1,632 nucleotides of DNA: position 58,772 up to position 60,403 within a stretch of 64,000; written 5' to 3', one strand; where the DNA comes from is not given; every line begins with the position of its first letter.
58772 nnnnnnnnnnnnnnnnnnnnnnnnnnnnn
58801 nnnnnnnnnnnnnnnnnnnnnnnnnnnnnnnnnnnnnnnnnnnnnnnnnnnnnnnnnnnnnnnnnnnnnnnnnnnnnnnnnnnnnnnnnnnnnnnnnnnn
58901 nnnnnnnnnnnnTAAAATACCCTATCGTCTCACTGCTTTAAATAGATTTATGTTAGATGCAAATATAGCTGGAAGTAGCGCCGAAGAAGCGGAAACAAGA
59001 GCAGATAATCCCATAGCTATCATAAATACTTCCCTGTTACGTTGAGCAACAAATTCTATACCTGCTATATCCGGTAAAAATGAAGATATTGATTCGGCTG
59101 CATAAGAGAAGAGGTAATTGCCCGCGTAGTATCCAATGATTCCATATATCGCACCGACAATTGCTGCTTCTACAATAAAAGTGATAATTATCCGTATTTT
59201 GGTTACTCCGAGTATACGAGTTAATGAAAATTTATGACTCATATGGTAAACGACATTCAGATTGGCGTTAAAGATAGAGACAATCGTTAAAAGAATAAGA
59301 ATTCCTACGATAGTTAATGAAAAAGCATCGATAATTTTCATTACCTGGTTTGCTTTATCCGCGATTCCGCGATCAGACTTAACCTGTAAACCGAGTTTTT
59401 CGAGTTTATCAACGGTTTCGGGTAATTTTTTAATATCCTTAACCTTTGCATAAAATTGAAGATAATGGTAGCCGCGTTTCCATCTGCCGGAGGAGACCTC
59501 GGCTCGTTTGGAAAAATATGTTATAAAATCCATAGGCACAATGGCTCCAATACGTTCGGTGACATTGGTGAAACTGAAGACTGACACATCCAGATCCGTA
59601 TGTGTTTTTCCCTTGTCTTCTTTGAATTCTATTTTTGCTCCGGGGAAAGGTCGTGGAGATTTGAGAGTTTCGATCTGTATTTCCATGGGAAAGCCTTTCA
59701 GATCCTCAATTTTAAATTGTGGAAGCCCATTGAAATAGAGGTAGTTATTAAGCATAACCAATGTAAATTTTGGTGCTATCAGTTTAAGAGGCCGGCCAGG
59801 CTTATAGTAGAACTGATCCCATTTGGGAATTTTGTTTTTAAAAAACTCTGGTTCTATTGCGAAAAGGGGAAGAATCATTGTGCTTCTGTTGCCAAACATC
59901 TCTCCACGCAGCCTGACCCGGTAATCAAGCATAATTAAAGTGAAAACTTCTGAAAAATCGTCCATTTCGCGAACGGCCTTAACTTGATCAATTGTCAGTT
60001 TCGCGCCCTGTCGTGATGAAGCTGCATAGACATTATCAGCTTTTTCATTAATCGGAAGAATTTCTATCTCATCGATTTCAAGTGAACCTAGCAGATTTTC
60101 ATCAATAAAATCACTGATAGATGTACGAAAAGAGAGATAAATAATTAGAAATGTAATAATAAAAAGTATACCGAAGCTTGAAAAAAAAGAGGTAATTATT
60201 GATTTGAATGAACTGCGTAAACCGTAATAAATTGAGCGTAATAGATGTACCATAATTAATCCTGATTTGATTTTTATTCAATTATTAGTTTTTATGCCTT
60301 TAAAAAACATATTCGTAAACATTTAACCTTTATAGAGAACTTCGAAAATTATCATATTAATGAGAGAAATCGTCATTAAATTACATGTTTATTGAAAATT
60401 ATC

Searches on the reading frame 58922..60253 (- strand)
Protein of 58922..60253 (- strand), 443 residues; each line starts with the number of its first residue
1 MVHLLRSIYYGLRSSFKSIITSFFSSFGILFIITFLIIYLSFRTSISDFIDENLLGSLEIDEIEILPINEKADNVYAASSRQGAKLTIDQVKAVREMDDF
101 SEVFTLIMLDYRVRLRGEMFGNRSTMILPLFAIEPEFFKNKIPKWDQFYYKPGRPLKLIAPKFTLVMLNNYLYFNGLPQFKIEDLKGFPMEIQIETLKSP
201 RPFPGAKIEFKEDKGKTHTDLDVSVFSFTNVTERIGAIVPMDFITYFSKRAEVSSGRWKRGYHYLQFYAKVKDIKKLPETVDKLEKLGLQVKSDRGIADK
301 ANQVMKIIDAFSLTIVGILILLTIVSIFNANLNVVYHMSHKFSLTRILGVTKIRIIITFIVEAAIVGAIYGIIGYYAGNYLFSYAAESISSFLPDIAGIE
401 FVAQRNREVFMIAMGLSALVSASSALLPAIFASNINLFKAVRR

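Call 58: search_protein_families(library=pfam, proteins=[window:58922-60253:-], max_evalue=0.00001)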
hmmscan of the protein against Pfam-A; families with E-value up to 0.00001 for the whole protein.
window:58922-60253:- (443 aa): 1 family
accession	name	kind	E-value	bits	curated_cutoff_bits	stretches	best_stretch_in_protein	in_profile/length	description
PF02687.27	FtsX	-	2.1e-07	31.4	25.5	1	314-436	2-119/120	FtsX-like permease C-terminal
